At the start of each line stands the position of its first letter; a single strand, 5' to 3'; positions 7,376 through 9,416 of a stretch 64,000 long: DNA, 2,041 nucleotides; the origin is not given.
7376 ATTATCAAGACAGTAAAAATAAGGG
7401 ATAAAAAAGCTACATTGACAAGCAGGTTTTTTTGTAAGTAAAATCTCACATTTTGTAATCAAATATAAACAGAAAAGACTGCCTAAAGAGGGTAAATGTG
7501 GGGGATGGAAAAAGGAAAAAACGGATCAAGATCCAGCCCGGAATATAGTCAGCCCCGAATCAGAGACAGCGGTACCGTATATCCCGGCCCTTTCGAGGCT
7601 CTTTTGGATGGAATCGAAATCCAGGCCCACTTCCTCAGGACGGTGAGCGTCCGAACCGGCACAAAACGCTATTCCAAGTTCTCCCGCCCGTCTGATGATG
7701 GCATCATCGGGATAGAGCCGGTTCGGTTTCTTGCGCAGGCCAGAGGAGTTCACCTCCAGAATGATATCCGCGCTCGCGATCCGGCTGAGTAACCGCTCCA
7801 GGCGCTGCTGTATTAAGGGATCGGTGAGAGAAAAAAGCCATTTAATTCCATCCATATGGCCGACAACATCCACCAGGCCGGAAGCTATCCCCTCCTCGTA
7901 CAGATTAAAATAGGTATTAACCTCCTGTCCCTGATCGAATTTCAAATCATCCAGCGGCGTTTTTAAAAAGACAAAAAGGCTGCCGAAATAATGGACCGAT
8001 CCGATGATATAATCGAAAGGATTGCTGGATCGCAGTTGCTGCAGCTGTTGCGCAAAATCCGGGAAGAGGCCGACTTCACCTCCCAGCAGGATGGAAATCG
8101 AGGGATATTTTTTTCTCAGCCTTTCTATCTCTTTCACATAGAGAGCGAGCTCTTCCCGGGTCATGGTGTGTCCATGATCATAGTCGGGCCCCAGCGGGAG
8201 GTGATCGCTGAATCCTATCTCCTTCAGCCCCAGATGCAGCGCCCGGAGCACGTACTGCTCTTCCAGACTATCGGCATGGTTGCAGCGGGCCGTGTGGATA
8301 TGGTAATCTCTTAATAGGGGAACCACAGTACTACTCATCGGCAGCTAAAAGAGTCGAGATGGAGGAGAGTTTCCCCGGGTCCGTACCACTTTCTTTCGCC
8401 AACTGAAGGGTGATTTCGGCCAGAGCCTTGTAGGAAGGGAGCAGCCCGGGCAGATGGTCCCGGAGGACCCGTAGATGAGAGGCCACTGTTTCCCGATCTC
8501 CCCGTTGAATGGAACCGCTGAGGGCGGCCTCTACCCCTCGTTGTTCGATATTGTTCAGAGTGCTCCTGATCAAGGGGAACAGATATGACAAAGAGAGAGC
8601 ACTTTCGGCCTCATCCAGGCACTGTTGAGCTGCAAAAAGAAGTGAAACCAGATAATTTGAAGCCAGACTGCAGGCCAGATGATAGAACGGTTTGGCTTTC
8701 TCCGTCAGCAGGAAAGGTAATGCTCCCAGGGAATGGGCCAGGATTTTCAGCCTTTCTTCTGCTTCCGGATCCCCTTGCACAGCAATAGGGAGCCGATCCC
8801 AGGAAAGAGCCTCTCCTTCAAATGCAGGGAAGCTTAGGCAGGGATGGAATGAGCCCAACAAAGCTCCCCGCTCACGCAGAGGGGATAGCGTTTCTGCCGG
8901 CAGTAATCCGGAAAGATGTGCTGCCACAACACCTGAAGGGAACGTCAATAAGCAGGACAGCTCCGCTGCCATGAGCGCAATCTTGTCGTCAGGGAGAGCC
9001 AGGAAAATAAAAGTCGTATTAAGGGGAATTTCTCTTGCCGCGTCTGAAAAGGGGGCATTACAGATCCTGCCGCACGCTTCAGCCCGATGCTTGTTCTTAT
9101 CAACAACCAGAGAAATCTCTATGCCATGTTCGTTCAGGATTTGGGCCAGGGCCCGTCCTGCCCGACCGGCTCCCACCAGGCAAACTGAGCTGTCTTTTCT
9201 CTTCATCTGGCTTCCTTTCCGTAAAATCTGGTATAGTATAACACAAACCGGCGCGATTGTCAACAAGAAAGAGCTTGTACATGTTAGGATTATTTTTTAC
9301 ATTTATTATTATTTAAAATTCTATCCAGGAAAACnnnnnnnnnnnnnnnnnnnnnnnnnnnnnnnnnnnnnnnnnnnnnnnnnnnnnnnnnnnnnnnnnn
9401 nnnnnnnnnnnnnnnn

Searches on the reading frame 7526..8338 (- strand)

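Call 83: search_protein_families(library=pfam, proteins=[window:7526-8338:-], max_evalue=1e-8)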
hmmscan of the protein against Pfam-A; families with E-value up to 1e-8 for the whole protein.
window:7526-8338:- (270 aa): 1 family
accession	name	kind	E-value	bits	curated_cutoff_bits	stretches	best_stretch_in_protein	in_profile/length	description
PF02811.25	PHP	-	5.5e-21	76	26.4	1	11-199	1-164/164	PHP domain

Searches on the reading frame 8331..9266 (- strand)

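Call 83: search_protein_families(library=pfam, proteins=[window:8331-9266:-], max_evalue=1e-8)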
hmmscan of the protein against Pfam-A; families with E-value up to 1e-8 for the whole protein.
window:8331-9266:- (311 aa): 2 families
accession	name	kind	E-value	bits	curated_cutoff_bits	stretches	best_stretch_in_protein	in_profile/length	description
PF10728.14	DUF2520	-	4.5e-29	101.2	25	1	160-284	2-123/125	Domain of unknown function (DUF2520)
PF10727.15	Rossmann-like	-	8.5e-11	42.2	23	1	19-142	8-131/131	Rossmann-like domain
